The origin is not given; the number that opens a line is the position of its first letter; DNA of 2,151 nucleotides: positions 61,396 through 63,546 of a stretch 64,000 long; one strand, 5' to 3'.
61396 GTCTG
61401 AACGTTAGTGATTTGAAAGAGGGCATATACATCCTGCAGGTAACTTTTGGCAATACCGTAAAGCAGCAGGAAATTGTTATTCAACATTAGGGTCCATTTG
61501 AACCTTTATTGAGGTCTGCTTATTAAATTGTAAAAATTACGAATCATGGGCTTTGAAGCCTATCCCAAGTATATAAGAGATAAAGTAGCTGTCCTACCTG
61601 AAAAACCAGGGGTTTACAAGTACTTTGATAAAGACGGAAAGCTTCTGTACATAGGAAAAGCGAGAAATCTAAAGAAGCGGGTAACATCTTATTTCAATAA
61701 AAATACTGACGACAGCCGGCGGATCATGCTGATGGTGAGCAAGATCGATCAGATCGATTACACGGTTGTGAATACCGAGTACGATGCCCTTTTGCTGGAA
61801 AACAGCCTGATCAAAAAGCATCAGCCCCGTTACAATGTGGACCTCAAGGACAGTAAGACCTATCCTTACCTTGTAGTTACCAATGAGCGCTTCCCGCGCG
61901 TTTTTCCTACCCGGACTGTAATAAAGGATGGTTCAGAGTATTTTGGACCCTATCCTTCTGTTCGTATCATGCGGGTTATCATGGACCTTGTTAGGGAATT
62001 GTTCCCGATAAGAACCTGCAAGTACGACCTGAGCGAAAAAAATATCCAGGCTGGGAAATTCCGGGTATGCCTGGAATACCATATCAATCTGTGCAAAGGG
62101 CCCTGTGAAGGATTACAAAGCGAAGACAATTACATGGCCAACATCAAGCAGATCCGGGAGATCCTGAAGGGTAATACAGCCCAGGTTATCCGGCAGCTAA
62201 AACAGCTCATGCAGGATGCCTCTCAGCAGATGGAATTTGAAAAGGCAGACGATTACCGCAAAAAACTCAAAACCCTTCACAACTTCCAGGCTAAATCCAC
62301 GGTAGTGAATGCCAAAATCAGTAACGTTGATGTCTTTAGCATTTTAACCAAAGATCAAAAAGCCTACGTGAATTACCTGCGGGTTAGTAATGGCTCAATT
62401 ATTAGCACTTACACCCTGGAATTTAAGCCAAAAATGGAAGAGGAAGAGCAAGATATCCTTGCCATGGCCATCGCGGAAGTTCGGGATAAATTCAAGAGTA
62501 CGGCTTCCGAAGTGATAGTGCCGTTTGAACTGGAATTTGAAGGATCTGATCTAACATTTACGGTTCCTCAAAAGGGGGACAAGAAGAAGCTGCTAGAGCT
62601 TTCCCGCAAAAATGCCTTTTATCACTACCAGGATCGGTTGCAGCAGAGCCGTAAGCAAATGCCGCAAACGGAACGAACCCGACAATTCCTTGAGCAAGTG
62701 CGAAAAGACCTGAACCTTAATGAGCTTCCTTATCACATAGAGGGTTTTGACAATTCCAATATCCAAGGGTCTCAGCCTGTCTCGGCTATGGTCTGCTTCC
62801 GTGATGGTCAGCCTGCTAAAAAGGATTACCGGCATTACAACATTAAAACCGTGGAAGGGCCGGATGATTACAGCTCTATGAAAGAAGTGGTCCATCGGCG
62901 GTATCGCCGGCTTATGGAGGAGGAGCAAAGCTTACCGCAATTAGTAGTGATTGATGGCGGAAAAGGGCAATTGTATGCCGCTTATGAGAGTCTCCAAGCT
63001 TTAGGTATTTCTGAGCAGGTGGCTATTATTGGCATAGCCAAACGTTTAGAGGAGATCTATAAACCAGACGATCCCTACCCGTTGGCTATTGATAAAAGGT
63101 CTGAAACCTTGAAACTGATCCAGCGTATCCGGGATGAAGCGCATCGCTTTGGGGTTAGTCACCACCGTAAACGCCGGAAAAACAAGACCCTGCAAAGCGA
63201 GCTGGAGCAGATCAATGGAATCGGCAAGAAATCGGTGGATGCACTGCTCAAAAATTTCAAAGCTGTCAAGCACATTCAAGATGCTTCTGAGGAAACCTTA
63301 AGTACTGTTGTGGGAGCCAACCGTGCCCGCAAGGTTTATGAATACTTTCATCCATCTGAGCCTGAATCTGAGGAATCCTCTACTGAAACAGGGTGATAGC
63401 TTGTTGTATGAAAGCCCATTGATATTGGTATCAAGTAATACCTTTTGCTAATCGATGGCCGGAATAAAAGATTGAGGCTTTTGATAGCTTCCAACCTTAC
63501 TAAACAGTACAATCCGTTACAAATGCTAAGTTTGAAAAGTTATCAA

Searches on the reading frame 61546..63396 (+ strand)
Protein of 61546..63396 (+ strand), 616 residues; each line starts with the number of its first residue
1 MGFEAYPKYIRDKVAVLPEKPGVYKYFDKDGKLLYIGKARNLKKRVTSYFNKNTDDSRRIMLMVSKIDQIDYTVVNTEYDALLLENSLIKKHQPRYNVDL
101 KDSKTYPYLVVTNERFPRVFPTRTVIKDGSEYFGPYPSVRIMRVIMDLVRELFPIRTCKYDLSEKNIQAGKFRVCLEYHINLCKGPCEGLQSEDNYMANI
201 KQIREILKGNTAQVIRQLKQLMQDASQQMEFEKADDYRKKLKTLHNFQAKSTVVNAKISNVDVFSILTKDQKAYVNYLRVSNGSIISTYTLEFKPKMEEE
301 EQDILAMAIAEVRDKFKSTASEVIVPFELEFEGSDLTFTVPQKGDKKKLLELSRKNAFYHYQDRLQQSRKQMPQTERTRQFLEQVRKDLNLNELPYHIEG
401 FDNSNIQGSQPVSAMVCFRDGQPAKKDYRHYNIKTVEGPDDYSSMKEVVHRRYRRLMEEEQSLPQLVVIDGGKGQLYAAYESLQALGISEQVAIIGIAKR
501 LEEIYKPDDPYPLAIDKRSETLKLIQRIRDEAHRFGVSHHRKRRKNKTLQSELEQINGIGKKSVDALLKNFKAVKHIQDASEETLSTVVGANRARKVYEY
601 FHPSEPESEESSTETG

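Call 13: search_protein_families(library=pfam, proteins=[window:61546-63396:+], max_evalue=0.001)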
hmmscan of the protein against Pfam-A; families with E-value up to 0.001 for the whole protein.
window:61546-63396:+ (616 aa): 7 families
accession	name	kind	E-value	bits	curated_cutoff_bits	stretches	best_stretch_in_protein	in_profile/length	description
PF08459.17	UvrC_RNaseH_dom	-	1.6e-55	187.8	22.3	1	387-537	2-159/159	UvrC RNAse H endonuclease domain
PF22920.2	UvrC_RNaseH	-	2.3e-16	60.2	24.3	1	260-361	1-113/116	UvrC Ribonuclease H-like domain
PF01541.30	GIY-YIG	-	1.8e-11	44.6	22.6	1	21-97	2-78/78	GIY-YIG catalytic domain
PF14520.12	HHH_5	-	5.4e-07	30.4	27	1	552-599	3-53/57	Helix-hairpin-helix domain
PF02151.25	UVR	-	7e-06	26.1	21.5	1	213-244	2-33/36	UvrB/uvrC motif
PF12826.13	HHH_2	-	4.6e-05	23.9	27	1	556-603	8-57/64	Helix-hairpin-helix motif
PF24348.1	DUF7508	-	0.00086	19.9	26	0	11-55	12-55/79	Domain of unknown function (DUF7508)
